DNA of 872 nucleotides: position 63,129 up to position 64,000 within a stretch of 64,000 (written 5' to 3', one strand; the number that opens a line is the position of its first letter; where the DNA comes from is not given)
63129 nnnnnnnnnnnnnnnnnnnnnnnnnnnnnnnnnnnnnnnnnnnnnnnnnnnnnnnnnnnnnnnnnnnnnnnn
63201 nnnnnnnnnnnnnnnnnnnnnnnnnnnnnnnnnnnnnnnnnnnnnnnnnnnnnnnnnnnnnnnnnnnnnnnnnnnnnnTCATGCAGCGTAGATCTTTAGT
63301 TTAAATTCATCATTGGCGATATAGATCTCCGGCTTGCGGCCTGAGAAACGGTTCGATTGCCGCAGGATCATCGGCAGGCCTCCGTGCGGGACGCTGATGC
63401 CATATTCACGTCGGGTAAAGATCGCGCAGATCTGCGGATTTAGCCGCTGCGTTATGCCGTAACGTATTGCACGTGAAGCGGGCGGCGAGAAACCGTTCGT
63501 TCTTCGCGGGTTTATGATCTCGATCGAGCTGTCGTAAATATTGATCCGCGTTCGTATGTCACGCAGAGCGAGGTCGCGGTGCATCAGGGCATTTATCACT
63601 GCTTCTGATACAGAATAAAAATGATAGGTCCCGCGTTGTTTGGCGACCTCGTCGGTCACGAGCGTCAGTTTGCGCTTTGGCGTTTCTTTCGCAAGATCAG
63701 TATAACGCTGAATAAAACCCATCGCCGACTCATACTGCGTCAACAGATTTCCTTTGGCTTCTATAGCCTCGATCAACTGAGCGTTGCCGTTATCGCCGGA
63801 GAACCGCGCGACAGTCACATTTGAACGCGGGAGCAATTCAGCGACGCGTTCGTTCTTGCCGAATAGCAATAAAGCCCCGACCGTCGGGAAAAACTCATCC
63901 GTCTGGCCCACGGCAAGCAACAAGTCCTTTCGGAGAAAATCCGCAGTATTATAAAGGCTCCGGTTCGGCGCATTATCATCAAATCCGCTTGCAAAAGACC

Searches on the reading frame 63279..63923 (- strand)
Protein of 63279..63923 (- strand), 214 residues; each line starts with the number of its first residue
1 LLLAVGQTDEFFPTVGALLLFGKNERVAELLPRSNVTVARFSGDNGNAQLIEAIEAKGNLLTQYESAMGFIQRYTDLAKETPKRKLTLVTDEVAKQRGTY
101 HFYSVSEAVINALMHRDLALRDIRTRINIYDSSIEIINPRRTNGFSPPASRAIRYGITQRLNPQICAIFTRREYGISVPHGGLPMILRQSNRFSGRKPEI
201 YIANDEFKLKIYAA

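Call 58: search_protein_families(library=pfam, proteins=[window:63279-63923:-], max_evalue=0.0001)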
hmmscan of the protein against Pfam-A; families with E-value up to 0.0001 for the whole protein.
window:63279-63923:- (214 aa): 1 family
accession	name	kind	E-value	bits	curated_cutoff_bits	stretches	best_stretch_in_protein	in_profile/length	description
PF13749.12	HATPase_c_4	-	2.6e-05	24.6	26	1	126-210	5-88/89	Putative ATP-dependent DNA helicase recG C-terminal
